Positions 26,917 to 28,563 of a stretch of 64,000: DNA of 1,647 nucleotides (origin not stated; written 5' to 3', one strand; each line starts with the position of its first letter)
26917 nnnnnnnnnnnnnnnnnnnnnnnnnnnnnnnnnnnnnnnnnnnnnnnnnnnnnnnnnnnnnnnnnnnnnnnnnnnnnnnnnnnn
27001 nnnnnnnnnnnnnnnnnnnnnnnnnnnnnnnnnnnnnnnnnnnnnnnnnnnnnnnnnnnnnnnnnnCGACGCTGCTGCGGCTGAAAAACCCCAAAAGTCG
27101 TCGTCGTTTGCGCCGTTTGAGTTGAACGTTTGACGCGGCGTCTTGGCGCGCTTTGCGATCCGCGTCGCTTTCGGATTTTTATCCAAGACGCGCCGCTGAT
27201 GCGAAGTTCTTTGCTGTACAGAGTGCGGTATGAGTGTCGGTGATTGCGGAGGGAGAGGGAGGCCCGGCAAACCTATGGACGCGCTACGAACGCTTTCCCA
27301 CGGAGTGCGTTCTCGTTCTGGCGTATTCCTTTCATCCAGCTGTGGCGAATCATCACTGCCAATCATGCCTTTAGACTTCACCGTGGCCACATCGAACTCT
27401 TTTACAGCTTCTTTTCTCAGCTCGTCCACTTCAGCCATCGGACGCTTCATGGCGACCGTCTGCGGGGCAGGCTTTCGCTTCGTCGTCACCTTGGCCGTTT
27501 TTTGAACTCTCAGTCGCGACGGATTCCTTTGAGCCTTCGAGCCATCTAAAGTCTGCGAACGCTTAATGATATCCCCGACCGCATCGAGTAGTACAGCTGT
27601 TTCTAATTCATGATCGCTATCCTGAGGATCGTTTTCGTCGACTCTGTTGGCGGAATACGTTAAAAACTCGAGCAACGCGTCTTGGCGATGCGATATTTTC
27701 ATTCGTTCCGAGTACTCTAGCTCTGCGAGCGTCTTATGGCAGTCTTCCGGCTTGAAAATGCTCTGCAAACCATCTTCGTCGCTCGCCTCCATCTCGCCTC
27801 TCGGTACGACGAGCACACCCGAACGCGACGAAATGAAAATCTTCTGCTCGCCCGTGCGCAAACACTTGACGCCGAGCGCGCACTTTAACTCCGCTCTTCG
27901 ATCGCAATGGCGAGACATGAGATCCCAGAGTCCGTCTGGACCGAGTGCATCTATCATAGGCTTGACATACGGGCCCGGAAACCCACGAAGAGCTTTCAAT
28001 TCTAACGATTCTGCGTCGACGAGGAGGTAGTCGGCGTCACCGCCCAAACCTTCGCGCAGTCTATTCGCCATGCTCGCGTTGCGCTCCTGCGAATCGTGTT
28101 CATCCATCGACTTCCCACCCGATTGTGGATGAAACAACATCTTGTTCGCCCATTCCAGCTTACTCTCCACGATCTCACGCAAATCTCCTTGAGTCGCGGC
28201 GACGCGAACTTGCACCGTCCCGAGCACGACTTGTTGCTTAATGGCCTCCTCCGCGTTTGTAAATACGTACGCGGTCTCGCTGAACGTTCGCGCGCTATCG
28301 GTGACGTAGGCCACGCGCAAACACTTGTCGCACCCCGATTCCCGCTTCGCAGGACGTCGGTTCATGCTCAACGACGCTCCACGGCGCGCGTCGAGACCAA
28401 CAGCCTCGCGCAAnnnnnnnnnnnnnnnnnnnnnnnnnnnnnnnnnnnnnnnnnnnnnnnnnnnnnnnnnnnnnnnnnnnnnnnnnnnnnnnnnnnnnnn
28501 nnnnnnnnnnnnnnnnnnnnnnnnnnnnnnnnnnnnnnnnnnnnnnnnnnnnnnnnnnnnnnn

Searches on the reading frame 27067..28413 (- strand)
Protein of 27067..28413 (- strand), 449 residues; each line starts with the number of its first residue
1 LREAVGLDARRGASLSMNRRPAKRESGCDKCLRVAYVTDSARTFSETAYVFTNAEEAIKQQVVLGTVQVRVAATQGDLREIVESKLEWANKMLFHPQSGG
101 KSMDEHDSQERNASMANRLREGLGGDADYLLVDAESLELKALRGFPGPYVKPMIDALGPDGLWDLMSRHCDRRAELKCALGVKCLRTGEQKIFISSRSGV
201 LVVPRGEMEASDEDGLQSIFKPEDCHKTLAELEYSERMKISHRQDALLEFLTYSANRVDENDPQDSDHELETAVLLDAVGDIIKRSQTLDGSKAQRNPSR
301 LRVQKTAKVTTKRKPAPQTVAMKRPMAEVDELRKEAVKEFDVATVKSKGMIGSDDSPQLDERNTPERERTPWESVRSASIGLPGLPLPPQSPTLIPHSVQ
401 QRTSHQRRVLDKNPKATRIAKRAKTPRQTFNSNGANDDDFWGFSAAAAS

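Call 46: search_protein_families(library=pfam, proteins=[window:27067-28413:-], max_evalue=0.00001)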
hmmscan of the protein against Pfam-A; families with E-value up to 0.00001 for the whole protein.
window:27067-28413:- (449 aa): 1 family
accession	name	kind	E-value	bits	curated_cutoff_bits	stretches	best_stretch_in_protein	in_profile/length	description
PF01725.21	Ham1p_like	-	1.7e-16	61.1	22.5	1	127-252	59-185/186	Ham1 family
